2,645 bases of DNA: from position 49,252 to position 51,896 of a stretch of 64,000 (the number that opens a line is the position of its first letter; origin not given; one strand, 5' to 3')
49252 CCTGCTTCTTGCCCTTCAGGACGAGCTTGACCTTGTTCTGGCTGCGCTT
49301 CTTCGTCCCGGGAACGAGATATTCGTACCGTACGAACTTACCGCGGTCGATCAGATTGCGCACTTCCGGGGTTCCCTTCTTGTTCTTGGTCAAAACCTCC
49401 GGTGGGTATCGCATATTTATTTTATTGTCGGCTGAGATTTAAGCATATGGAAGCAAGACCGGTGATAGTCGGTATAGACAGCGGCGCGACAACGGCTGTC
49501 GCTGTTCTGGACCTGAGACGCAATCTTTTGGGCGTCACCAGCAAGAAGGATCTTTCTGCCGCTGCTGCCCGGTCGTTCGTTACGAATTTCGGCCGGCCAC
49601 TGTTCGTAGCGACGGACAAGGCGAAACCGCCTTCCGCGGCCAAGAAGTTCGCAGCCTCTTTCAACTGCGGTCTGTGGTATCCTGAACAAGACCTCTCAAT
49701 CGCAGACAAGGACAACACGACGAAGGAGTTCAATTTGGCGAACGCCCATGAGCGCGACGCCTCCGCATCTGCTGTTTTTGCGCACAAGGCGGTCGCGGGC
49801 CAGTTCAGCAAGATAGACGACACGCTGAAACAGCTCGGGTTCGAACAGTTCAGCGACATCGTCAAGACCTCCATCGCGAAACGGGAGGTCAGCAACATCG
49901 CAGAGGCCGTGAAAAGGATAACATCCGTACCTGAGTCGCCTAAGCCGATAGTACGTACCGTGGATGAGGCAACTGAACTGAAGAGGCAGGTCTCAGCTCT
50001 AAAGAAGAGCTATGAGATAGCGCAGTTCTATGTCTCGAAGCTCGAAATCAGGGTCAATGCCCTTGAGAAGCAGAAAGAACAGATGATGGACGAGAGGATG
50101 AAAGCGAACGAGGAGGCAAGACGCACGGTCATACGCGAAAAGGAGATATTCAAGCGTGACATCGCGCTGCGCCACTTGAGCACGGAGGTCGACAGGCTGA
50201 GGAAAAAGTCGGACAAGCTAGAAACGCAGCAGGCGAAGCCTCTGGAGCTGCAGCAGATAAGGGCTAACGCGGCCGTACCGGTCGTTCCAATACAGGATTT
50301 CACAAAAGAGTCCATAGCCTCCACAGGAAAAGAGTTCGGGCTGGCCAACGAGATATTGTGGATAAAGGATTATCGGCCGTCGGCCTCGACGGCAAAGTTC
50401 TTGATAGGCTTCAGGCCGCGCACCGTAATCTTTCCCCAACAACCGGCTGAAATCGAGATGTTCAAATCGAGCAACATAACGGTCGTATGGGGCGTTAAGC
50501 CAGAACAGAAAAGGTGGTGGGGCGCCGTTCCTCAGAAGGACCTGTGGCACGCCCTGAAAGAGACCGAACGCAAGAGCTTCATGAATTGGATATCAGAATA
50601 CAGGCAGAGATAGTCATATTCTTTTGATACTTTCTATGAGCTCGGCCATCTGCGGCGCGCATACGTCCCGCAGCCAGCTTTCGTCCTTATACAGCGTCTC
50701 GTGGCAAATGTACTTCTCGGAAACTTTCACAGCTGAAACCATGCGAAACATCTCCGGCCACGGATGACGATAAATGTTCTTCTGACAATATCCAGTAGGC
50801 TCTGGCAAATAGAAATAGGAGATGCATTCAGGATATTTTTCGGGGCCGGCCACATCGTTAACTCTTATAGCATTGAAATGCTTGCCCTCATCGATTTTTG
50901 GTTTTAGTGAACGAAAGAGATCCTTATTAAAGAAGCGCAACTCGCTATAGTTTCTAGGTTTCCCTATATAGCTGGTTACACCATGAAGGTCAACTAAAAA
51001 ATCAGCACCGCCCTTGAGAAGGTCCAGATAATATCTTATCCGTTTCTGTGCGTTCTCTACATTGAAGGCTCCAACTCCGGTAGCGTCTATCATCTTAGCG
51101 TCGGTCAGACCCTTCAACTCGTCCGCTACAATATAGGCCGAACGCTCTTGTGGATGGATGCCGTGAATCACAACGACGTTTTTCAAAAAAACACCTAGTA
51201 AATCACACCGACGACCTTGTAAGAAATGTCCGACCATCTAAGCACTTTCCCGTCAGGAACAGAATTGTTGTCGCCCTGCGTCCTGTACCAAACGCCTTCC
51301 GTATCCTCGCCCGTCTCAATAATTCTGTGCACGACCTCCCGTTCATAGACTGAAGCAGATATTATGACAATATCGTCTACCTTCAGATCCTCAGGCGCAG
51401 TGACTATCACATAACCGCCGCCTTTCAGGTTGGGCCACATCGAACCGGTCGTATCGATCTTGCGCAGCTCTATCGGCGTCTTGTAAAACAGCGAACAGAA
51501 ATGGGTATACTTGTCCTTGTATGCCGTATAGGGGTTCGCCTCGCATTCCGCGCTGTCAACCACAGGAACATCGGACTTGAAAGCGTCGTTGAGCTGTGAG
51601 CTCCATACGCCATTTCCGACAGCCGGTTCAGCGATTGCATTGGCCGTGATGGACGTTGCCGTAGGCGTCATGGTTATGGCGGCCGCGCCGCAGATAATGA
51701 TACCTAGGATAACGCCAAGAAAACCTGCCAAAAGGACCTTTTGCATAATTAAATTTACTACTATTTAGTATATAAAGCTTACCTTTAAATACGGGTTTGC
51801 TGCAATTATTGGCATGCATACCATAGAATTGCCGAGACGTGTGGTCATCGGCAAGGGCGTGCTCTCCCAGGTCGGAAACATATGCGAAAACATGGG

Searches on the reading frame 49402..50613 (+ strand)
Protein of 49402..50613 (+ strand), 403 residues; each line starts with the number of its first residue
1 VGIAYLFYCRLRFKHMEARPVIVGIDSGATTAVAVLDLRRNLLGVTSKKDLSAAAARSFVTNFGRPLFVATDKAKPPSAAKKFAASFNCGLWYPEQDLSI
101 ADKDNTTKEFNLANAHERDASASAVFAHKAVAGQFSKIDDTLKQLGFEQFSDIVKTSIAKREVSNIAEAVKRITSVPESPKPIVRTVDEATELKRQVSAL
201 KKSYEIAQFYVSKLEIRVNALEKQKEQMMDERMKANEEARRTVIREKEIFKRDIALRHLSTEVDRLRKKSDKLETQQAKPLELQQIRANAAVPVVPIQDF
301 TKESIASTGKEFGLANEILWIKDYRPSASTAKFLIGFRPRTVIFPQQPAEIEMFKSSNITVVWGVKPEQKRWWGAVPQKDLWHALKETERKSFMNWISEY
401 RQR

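Call 4: search_protein_families(library=pfam, proteins=[window:49402-50613:+], max_evalue=0.01)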
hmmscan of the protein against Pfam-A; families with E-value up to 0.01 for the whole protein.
window:49402-50613:+ (403 aa): 1 family
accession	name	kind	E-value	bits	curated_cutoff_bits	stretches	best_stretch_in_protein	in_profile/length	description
PF04312.18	DUF460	-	3.3e-32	111.4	28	1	15-124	26-135/135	Protein of unknown function (DUF460)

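Call 5: search_protein_families(library=phrogs, proteins=[window:49402-50613:+], max_evalue=0.01)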
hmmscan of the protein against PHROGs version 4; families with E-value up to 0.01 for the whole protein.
window:49402-50613:+ (403 aa): 1 family
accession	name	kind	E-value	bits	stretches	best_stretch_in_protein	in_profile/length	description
phrog_1770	-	DNA, RNA and nucleotide metabolism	0.0056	17.7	0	21-47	5-32/158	Holliday junction resolvase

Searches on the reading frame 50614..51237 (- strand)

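Call 15: search_protein_families(library=ncbifam, proteins=[window:50614-51237:-], max_evalue=0.01)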
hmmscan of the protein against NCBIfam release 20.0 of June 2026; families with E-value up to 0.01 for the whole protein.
window:50614-51237:- (207 aa): 0 families

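Call 43: search_protein_families(library=pfam, proteins=[window:50614-51237:-], max_evalue=1)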
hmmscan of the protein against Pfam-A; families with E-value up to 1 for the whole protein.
window:50614-51237:- (207 aa): 1 family
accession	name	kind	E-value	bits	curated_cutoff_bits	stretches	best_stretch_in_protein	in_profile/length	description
PF02486.25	Rep_trans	-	0.14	12.2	29.6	0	84-115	53-84/201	Replication initiation factor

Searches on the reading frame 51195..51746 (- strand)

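Call 15: search_protein_families(library=ncbifam, proteins=[window:51195-51746:-], max_evalue=0.01)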
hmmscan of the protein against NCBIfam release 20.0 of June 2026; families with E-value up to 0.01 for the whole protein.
window:51195-51746:- (183 aa): 3 families
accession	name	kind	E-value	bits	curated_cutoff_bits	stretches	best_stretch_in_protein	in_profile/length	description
TIGR02228.1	sigpep_I_arch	equivalog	9.7e-13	48.3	51.85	1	100-178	38-118/158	signal peptidase I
NF046067.1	SigPepSipWBacil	equivalog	3.6e-09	36.5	190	1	99-170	44-117/189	signal peptidase I SipW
TIGR02227.1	sigpep_I_bact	equivalog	0.0035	17.2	47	1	95-149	23-81/162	signal peptidase I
